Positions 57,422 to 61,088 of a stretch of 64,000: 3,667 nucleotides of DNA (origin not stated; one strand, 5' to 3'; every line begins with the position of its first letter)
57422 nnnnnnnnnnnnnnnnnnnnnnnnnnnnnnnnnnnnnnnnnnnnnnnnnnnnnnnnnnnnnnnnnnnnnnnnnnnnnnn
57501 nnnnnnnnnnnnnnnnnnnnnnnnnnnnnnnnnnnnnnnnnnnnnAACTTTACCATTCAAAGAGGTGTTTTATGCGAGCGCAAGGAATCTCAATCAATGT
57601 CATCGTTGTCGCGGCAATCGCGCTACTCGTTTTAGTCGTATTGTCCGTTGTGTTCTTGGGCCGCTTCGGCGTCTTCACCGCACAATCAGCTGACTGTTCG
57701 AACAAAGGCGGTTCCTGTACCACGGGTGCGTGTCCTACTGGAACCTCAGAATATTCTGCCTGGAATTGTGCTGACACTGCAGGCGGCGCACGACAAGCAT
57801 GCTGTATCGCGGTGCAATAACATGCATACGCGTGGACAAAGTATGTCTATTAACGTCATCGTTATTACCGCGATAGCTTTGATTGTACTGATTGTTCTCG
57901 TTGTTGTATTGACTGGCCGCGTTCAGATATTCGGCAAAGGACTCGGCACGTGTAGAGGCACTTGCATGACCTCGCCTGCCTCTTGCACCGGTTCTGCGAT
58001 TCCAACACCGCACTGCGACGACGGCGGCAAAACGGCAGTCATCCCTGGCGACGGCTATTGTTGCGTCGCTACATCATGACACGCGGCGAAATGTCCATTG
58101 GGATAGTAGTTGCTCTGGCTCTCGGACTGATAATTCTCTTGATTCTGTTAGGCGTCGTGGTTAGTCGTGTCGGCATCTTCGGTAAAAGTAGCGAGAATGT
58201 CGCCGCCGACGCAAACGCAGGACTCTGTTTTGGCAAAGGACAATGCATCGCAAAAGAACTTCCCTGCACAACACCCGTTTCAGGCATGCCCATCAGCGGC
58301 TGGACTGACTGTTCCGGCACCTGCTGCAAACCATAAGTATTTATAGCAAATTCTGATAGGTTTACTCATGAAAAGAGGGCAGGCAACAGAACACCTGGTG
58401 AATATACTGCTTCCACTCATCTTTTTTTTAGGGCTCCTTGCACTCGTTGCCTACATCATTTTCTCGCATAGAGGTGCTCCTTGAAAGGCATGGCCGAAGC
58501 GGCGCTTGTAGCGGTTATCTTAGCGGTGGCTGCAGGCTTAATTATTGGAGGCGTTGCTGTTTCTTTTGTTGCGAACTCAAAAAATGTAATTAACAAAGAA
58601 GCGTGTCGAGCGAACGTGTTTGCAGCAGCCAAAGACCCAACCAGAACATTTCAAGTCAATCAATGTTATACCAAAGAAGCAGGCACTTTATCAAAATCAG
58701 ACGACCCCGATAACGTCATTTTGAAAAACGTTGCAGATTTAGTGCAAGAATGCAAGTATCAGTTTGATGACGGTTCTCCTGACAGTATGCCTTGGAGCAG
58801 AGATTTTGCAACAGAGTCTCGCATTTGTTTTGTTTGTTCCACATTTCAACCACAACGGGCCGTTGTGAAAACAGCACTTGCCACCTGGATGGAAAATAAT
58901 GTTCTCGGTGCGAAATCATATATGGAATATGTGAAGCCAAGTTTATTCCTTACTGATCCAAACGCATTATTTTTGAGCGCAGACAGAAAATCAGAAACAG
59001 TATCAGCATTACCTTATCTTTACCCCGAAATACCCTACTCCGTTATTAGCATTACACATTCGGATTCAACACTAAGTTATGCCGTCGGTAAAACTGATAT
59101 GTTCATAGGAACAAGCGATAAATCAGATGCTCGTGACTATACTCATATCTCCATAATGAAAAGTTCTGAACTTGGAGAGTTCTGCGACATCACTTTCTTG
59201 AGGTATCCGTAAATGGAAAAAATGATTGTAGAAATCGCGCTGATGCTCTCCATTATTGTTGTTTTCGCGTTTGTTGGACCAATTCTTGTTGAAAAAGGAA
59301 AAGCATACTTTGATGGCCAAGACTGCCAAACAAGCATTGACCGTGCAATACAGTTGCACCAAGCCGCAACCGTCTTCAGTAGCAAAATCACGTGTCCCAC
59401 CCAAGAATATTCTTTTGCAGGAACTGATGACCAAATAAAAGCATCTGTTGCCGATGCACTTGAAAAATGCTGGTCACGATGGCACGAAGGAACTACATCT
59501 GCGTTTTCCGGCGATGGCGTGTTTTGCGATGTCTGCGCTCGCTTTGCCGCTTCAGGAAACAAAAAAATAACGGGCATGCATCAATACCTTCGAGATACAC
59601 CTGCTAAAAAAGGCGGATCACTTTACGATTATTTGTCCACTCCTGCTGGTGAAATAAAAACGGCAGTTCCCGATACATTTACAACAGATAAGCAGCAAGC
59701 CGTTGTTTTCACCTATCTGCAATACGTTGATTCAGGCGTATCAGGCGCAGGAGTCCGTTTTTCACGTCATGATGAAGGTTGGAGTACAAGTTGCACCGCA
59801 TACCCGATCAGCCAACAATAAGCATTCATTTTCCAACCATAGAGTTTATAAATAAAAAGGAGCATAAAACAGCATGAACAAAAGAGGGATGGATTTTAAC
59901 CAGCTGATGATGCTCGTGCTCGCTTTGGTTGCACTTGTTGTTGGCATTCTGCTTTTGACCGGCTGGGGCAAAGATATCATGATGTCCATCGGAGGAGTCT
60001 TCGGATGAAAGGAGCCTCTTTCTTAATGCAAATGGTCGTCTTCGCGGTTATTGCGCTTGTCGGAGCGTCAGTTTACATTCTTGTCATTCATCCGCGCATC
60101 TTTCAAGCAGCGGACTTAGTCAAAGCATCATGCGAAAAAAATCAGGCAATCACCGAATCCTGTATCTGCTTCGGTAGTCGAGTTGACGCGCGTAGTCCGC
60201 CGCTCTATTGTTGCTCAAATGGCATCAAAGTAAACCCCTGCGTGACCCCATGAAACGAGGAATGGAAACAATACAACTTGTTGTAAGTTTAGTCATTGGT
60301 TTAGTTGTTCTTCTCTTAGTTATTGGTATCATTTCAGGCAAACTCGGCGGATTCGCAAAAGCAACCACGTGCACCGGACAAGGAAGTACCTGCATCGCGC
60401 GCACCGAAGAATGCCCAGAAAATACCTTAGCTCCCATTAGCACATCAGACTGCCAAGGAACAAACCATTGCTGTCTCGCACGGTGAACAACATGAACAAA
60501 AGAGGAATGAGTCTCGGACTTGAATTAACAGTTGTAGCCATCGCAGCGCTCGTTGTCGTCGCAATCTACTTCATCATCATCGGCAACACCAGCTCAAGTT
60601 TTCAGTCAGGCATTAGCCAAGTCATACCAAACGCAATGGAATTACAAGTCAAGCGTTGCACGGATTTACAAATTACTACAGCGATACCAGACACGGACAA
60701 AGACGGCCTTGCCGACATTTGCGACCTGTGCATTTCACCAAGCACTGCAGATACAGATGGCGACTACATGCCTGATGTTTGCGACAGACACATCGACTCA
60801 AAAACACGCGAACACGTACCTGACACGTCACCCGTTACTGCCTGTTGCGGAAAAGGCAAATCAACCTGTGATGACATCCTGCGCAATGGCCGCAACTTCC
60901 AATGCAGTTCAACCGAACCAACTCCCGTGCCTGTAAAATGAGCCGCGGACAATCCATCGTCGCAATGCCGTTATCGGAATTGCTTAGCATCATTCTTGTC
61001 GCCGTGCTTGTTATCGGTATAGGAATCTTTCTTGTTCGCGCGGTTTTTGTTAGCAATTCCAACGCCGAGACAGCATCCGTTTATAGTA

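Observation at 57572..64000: Island of at least 14 consecutive genes that all start with class III (prepilin-type) signal peptides, with no assembly machinery nearby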

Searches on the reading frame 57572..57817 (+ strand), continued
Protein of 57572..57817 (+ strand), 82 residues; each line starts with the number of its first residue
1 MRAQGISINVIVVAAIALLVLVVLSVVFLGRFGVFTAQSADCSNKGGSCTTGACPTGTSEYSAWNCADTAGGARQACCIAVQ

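Call 75: find_encoding_contigs(protein=P0194, flank=10000, max_places=1)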
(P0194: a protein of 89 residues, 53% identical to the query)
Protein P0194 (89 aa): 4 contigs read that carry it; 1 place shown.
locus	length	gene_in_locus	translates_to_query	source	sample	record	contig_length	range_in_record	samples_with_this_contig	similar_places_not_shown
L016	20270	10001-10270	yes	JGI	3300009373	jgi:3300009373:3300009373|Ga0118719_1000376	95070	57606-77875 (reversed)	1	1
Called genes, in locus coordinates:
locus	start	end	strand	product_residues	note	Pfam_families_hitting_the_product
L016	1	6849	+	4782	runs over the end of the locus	PF13620:CarboxypepD_reg, PF13715:CarbopepD_reg_2 (faint), PF17210:SdrD_B (faint), PF22904:NOMO1-like_2nd (faint), PF13620:CarboxypepD_reg, PF09136:Glucodextran_B (faint), PF27332:TP_0781 (faint), PF19077:Big_13 (weak), +1 more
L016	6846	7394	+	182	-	-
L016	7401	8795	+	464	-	-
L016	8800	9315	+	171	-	-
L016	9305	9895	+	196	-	-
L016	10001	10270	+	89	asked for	-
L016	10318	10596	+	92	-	-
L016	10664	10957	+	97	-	-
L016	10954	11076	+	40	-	-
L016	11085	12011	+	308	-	-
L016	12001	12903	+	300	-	-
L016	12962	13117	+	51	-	-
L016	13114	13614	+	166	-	-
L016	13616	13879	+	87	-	-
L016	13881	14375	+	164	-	-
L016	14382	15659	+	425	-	-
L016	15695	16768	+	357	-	PF01520:Amidase_3 (weak)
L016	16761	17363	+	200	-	-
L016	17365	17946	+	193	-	-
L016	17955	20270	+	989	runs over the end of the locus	PF00041:fn3 (faint)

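Call 81: search_protein_families(library=pfam, alignment_id=A5, max_evalue=0.1)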
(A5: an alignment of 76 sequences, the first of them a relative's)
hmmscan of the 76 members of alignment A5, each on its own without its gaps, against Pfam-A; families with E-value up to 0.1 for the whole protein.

A. member 1, P0141 (82 aa): 1 family
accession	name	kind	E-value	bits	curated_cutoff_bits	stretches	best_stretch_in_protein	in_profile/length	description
PF00711.24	Defensin_beta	-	0.013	15.9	21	1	39-58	2-21/36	Beta defensin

B. families by the number of members that match (of 76 scanned): 13 families
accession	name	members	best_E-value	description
PF00711.24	Defensin_beta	38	3e-05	Beta defensin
PF06103.16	DUF948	33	0.0013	Bacterial protein of unknown function (DUF948)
PF23489.1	V-ATPase_su_f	14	0.0015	V-type proton ATPase subunit f-like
PF25052.1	AtDEF-like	5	0.0013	Defensin-like family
PF15168.11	TRIQK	5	0.038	Triple QxxK/R motif-containing protein family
PF04193.19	PQ-loop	1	0.019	PQ loop repeat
PF16911.10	PapA_C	1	0.023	Phthiocerol/phthiodiolone dimycocerosyl transferase C-terminus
PF04478.17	Mid2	1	0.027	Mid2 like cell wall stress sensor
PF25184.1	YxzE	1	0.029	YxzE-like putative bacteriocin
PF16587.10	DUF5061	1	0.064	17 kDa common-antigen outer membrane protein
PF24663.1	DUF7651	1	0.07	Domain of unknown function (DUF7651)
PF15840.10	ARL17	1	0.076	ADP-ribosylation factor-like protein 17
PF25686.1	Betaherpes_U91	1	0.094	Betaherpesvirus U91 protein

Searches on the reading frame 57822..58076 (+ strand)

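Call 6: search_protein_families(library=pfam, max_evalue=1, proteins=[window:57822-58076:+])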
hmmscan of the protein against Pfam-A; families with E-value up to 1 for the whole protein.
window:57822-58076:+ (85 aa): 1 family
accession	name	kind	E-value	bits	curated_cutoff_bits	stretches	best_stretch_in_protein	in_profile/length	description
PF03812.18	KdgT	-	0.008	16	25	1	5-64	204-264/305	2-keto-3-deoxygluconate permease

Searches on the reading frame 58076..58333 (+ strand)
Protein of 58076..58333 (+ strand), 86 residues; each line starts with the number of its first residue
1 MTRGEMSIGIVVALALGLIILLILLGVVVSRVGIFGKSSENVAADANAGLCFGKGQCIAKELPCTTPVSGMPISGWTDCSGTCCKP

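Call 6: search_protein_families(library=pfam, max_evalue=1, proteins=[window:58076-58333:+])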
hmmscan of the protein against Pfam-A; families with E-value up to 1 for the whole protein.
window:58076-58333:+ (86 aa): 1 family
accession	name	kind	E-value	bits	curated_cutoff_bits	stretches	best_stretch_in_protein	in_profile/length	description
PF06358.17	BNYVV_TGB3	-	0.14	13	27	1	10-59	3-52/111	Beet necrotic yellow vein virus, movement protein TGB3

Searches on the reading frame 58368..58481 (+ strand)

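Call 6: search_protein_families(library=pfam, max_evalue=1, proteins=[window:58368-58481:+])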
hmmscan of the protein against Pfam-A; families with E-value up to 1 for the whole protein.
window:58368-58481:+ (38 aa): 3 families
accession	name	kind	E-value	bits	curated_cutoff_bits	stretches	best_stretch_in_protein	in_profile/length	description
PF11857.13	DUF3377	-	0.042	14.2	26.5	1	6-36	25-56/72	Domain of unknown function (DUF3377)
PF19227.5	Salyut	-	0.1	13.1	27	1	18-38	4-24/51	Salyut domain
PF13800.11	Sigma_reg_N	-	0.14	12.9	26.3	1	1-32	4-35/91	Sigma factor regulator N-terminal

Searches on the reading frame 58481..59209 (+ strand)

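Call 6: search_protein_families(library=pfam, max_evalue=1, proteins=[window:58481-59209:+])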
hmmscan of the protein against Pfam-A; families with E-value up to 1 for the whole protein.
window:58481-59209:+ (243 aa): 2 families
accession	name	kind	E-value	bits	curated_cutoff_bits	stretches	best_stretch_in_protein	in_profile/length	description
PF11382.13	MctB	-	0.14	12.3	25.6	1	8-29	10-31/306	Copper transport outer membrane protein, MctB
PF17447.7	YkpC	-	0.72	10.1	27.7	0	12-29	9-26/42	Uncharacterized YkpC-like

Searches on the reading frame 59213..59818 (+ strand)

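Call 6: search_protein_families(library=pfam, max_evalue=1, proteins=[window:59213-59818:+])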
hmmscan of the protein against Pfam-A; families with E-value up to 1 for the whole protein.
window:59213-59818:+ (202 aa): 2 families
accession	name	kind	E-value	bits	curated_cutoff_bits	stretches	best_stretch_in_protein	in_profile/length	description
PF02553.20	CbiN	-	0.015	15.7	25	0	62-93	20-48/67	Cobalt transport protein component CbiN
PF18020.7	TIG_2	-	0.048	14.6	23.4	1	37-79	31-73/94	TIG domain found in plexin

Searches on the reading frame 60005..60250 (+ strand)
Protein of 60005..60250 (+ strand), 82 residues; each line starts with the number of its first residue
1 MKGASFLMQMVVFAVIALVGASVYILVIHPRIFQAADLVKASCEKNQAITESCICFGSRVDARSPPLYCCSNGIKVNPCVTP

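Call 6: search_protein_families(library=pfam, max_evalue=1, proteins=[window:60005-60250:+])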
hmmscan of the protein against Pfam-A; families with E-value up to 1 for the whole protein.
window:60005-60250:+ (82 aa): 1 family
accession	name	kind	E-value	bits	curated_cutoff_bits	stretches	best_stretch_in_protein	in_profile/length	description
PF15061.11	DUF4538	-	0.13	12.5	27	1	10-31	8-29/57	Domain of unknown function (DUF4538)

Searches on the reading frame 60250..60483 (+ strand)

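Call 6: search_protein_families(library=pfam, max_evalue=1, proteins=[window:60250-60483:+])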
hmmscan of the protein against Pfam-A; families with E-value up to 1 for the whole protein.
window:60250-60483:+ (78 aa): 3 families
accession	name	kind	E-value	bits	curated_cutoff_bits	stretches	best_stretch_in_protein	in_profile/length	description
PF06515.16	BDV_P10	-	0.14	12.7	25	1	26-72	21-67/87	Borna disease virus P10 protein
PF22812.1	CR_prot_dom_plant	-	0.3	12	34.1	1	7-29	39-61/71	Plant cysteine-rich protein domain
PF05478.16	Prominin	-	0.68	8.4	34.3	1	7-43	418-454/799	Prominin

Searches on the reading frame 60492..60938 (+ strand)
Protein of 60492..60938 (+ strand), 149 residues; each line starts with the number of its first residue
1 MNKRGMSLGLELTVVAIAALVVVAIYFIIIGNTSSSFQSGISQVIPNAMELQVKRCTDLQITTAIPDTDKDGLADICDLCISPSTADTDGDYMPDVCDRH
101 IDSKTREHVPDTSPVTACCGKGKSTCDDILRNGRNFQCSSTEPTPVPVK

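Call 6: search_protein_families(library=pfam, max_evalue=1, proteins=[window:60492-60938:+])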
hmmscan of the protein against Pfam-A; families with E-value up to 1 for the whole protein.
window:60492-60938:+ (149 aa): 2 families
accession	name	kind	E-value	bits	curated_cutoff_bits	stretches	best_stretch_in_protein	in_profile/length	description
PF02412.23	TSP_3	-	0.16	12.1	25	0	86-113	1-28/36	Thrombospondin type 3 repeat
PF13786.12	DUF4179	-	0.2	12.6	30.1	1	13-43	7-36/94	Domain of unknown function (DUF4179)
